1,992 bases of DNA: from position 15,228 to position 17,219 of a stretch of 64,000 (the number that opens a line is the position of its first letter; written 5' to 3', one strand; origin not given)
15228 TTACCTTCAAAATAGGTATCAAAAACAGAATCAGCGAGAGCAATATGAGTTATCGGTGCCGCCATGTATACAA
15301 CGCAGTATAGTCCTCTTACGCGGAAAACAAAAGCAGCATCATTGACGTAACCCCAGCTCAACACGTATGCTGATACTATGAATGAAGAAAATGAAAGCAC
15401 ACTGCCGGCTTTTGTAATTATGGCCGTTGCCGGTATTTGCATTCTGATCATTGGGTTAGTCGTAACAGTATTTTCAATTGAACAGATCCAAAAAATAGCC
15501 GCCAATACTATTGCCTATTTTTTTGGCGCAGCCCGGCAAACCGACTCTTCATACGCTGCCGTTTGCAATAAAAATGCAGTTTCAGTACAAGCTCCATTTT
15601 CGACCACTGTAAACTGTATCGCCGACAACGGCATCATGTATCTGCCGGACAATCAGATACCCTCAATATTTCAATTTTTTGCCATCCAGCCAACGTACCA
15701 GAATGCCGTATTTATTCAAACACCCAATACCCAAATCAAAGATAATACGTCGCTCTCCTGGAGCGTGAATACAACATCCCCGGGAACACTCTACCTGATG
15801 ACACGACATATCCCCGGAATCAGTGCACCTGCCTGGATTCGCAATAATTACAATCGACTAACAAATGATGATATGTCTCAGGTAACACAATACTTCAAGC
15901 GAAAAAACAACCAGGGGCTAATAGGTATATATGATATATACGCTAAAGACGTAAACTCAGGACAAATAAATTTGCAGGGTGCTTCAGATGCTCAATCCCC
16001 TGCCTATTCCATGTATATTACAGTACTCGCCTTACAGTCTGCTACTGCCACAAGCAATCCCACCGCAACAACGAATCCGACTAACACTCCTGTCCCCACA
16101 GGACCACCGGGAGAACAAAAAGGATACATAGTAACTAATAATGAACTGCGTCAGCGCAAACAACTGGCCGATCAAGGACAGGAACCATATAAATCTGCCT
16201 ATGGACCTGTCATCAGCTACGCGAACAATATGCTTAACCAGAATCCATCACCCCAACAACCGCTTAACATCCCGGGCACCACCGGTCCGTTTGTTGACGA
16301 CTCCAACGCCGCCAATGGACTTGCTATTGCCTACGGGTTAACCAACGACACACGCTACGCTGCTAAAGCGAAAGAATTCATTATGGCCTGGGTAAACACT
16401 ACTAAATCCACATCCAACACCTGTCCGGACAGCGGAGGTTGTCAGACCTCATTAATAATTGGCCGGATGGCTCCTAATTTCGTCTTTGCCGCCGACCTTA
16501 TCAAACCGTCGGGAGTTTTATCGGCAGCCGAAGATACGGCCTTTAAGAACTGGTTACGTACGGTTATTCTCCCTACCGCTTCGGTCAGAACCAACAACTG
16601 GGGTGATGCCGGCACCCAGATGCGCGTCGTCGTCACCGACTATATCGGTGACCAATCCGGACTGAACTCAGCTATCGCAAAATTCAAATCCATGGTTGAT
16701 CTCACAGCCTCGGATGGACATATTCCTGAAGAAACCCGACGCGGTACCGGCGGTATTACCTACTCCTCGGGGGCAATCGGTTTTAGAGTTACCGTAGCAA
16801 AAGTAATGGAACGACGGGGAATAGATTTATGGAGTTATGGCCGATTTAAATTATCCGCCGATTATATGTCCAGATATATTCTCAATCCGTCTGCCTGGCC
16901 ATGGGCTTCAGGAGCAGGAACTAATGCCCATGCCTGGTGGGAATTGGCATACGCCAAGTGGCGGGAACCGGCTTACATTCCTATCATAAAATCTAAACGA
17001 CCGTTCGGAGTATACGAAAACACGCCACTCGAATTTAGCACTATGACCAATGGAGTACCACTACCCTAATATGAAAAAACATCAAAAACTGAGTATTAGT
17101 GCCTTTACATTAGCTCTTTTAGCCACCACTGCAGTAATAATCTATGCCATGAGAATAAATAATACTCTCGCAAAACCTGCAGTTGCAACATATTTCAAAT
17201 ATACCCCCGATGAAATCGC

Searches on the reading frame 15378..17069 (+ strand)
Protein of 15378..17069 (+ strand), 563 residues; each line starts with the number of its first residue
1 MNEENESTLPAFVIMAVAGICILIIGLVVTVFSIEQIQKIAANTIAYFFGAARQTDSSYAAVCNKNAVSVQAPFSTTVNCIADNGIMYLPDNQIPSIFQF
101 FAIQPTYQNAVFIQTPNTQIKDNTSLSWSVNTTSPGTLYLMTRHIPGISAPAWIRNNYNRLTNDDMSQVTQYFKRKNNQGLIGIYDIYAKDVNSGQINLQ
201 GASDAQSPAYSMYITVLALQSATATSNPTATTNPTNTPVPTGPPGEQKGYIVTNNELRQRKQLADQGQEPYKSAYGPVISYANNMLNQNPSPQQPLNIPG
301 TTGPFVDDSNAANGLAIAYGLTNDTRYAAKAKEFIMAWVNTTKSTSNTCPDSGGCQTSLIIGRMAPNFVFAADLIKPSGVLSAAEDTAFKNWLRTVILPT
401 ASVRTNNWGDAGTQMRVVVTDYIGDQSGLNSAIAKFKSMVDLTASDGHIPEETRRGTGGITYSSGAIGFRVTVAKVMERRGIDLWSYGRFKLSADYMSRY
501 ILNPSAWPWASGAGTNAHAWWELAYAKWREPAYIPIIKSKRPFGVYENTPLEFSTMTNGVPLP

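Call 6: search_protein_families(library=pfam, proteins=[window:15378-17069:+], max_evalue=1)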
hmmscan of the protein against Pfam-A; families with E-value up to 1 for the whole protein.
window:15378-17069:+ (563 aa): 1 family
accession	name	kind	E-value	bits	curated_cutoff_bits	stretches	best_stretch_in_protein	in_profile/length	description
PF05426.18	Alginate_lyase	-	8.6e-22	78.3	22.2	1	306-507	56-275/275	Alginate lyase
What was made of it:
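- On Pfam PF05426 Alginate_lyase (head B): 78.3 bits, E 8.6e-22 (call 6).
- Closest known: Pfam PF05426 Alginate_lyase. Same: E 8.6e-22, 78.3 bits, covering profile positions 56-275 of 275 (call 6).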

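Call 25: find_encoding_contigs(protein=window:15378-17069:+, flank=1000, max_places=3)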
Protein window:15378-17069:+ (563 aa): 2 contigs read that carry it; 1 place shown.
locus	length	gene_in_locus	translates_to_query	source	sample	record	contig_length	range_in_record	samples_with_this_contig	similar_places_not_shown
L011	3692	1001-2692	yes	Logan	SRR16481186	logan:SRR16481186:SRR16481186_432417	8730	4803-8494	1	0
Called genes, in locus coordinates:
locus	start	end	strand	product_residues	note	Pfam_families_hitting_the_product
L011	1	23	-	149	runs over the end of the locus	PF04024:PspC, PF18917:LiaI-LiaF-like_TM1, PF22570:LiaF-TM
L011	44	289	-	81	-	PF07866:DUF1653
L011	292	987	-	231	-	-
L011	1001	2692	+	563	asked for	PF05426:Alginate_lyase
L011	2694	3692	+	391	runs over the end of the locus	PF01569:PAP2, PF22778:VCPO_2nd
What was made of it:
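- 16293..16898 (+): Head B core: Pfam Alginate_lyase PF05426 match (residues 306-507). The whole head spans about 16116-17066. call 6 (E 8.6e-22, 78.3 bits against a 22.2 cut-off); also call 25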

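Call 52: search_protein_families(library=ncbifam, proteins=[window:15378-17069:+], max_evalue=0.01)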
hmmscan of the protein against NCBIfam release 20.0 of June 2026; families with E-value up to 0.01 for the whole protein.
window:15378-17069:+ (563 aa): 0 families

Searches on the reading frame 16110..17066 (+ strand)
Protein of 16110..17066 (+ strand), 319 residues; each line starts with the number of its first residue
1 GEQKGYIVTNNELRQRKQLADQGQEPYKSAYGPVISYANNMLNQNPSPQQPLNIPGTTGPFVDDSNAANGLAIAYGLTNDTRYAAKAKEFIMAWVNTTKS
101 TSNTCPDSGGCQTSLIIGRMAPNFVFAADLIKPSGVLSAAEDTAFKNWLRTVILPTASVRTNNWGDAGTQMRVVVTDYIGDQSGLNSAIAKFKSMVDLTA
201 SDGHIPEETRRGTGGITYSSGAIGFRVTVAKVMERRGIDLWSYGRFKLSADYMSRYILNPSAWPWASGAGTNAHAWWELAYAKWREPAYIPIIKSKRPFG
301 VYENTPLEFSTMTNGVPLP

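Call 66: search_solved_structures(query=window:16110-17066:+, max_evalue=0.01, show_alignments=1)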
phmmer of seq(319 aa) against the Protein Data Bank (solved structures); distinct sequences matched with E-value up to 0.01: 0.
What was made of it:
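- Closest known: Pfam PF05426 Alginate_lyase. Different: No PDB sequence hit at E<=0.01 (call 66).
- Tried and rejected: Head B found nothing in PDB sequences (call 66).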
